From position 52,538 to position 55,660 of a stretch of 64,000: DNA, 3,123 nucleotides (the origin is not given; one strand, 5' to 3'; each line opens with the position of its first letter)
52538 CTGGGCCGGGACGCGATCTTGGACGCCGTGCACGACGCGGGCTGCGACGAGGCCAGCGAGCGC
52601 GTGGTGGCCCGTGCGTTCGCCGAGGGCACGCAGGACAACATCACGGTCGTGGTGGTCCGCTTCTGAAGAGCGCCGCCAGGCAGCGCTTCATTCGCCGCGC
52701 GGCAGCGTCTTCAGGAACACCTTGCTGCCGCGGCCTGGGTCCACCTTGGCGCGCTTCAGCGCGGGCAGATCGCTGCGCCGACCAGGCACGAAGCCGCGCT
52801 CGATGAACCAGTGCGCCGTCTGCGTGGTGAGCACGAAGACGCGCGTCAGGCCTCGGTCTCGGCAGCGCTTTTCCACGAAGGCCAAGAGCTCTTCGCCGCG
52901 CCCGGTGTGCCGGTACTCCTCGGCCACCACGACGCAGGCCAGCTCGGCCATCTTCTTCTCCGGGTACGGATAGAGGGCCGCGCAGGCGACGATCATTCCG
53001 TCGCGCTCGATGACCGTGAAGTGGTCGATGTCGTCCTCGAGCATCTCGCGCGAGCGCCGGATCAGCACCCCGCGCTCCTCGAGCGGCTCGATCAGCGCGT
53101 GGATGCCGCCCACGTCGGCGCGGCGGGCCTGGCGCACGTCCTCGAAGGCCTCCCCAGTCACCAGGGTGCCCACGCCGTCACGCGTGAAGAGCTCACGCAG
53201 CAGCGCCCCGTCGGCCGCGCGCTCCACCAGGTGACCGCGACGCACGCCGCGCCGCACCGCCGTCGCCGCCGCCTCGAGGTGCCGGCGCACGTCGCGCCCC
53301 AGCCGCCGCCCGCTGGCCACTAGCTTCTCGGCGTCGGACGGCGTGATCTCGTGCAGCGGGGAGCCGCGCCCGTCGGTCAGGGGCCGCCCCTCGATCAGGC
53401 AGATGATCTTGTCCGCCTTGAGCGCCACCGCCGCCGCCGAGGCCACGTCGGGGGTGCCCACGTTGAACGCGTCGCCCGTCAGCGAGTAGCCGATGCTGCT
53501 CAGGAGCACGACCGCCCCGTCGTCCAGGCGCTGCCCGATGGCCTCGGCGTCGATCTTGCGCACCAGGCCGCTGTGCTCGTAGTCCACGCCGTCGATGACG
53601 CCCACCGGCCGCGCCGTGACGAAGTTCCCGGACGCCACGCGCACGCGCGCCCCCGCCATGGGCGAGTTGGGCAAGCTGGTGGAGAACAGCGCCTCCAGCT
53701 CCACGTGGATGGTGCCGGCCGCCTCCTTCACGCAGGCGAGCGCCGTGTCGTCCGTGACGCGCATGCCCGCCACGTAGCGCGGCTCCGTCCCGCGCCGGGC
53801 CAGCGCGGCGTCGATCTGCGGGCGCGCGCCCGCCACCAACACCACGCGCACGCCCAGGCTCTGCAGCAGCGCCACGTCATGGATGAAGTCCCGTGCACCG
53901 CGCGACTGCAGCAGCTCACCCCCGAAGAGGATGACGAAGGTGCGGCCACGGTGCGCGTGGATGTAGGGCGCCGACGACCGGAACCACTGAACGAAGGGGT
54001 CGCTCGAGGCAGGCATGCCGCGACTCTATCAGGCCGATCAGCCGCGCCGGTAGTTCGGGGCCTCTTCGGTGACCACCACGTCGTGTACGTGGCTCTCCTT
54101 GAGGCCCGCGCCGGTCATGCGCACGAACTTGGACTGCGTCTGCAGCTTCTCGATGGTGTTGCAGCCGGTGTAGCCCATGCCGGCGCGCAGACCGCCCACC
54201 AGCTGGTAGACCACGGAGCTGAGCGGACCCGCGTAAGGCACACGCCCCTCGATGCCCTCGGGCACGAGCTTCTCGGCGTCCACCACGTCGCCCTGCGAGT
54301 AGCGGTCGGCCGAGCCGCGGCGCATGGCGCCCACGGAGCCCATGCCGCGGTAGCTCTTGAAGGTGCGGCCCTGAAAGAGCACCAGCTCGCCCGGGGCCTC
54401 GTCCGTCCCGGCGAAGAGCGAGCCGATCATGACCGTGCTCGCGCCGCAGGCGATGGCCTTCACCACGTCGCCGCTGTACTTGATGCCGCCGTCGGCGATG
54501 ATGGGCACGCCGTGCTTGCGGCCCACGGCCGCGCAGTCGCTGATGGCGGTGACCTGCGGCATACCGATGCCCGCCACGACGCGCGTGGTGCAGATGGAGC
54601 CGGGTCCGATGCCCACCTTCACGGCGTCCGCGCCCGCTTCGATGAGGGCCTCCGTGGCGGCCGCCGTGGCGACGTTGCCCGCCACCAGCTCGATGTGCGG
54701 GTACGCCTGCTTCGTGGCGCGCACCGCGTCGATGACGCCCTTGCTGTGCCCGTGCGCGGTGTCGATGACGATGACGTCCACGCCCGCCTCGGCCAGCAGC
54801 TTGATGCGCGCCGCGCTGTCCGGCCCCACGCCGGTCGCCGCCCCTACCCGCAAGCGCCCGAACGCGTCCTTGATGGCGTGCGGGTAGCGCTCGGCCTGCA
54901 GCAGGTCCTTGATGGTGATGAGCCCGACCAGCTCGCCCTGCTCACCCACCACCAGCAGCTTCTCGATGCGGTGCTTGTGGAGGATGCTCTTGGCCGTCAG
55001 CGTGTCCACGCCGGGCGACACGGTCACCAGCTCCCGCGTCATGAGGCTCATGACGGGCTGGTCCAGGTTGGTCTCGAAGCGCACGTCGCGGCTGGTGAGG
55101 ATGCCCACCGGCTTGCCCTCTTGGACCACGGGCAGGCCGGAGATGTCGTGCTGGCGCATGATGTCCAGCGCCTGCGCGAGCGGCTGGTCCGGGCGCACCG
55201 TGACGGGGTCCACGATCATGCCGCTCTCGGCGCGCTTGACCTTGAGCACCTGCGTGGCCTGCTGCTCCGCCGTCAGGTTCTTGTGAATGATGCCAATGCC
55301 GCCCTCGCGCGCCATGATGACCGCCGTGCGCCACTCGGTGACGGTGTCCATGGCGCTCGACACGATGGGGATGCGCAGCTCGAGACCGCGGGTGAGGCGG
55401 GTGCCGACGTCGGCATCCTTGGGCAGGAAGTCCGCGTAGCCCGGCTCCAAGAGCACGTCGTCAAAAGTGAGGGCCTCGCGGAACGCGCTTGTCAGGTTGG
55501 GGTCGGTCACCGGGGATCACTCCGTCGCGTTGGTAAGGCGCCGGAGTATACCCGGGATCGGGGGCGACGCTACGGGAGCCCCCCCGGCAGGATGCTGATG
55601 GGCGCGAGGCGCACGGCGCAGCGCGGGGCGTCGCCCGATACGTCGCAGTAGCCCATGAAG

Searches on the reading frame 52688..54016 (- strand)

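Call 82: search_protein_families(library=pfam, proteins=[window:52688-54016:-], max_evalue=0.1)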
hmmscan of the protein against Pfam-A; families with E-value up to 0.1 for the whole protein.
window:52688-54016:- (442 aa): 6 families
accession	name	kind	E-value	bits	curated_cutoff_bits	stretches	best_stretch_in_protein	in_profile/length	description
PF00696.33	AA_kinase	-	1.2e-24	87.7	24.9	1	26-263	2-232/234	Amino acid kinase family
PF00583.31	Acetyltransf_1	-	6.6e-14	52.6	20.7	1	323-400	22-102/116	Acetyltransferase (GNAT) family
PF13508.13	Acetyltransf_7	-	1.1e-10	42.1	27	1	331-410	3-83/84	Acetyltransferase (GNAT) domain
PF13673.13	Acetyltransf_10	-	0.00027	21.4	23.6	1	323-405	23-102/128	Acetyltransferase (GNAT) domain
PF13527.13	Acetyltransf_9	-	0.014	15.8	25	1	321-394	33-110/127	Acetyltransferase (GNAT) domain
PF23209.2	IDM1_C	-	0.037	14.6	33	1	334-400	36-101/140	Increased DNA methylation 1, C-terminal domain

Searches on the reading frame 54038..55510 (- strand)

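Call 82: search_protein_families(library=pfam, proteins=[window:54038-55510:-], max_evalue=0.1)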
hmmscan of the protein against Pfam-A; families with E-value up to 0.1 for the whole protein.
window:54038-55510:- (490 aa): 9 families
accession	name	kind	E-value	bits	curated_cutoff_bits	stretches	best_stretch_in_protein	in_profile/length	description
PF00478.31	IMPDH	-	8.1e-160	531.9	25.6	1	13-476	1-345/345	IMP dehydrogenase / GMP reductase domain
PF00571.33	CBS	-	5.6e-28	97.5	24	2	98-144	5-52/57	CBS domain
PF03060.21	NMO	-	1.3e-09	38.4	28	1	211-374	81-233/331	Nitronate monooxygenase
PF01070.24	FMN_dh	-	1.5e-05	24.7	24.9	1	280-366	226-305/350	FMN-dependent dehydrogenase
PF01645.23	Glu_synthase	-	0.00032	20.4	20.4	1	265-364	201-305/369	Conserved region in glutamate synthase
PF01180.27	DHO_dh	-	0.001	18.8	27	1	333-366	239-272/291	Dihydroorotate dehydrogenase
PF02310.24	B12-binding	-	0.0017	18.6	32.1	1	233-302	41-113/121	B12 binding domain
PF00977.27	His_biosynth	-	0.0084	16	23.6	1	211-366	63-222/228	Histidine biosynthesis protein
PF01613.24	Flavin_Reduct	-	0.047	14.3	27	1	328-385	94-150/153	Flavin reductase like domain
